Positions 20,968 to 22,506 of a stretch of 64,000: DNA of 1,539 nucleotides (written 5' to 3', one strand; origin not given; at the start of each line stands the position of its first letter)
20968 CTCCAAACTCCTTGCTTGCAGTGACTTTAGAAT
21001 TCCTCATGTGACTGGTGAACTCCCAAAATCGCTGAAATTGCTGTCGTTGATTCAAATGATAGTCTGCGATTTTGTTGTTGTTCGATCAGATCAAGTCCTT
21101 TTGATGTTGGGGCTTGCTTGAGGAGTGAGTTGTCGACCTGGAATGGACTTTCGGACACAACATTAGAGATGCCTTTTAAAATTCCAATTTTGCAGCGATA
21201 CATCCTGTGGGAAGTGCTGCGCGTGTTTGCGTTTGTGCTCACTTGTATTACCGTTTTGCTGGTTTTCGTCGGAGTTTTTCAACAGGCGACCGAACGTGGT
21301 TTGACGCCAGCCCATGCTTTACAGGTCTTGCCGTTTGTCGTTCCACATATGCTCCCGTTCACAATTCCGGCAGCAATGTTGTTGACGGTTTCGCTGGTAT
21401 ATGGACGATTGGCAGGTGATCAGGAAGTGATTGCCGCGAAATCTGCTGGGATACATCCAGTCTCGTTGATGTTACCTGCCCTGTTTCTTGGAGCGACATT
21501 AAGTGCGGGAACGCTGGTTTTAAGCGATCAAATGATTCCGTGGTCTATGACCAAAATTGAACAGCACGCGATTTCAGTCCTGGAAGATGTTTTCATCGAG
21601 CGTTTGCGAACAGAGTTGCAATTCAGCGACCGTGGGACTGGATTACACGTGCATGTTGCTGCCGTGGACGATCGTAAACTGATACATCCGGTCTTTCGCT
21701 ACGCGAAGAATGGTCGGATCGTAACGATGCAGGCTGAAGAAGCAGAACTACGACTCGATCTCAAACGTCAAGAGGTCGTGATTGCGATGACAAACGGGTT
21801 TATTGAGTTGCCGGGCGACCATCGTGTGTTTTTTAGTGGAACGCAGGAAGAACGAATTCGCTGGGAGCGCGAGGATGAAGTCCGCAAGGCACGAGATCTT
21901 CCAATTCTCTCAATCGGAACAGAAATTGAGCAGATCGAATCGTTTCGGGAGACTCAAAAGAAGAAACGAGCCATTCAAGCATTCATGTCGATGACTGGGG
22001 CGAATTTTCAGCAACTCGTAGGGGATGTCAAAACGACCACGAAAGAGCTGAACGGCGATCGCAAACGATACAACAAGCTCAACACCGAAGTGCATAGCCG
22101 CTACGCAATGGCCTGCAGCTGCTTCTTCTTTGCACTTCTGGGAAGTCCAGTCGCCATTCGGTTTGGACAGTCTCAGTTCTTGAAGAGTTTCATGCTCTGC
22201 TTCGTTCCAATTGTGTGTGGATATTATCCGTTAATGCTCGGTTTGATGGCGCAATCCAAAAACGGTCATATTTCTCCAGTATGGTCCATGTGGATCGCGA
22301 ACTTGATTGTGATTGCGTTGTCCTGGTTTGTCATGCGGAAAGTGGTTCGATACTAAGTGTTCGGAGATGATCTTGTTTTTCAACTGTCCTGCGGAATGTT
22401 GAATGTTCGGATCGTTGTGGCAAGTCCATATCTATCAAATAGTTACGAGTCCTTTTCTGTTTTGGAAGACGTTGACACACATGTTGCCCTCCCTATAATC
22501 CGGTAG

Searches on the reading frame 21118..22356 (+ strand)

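Call 6: search_protein_families(library=pfam, proteins=[window:21118-22356:+], max_evalue=0.1)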
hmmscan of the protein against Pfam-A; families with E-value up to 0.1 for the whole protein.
window:21118-22356:+ (412 aa): 1 family
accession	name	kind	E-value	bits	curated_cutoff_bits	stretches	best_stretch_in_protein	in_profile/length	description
PF03739.19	LptF_LptG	-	4.4e-51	174.4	27.9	1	27-408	1-353/353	Lipopolysaccharide export system permease LptF/LptG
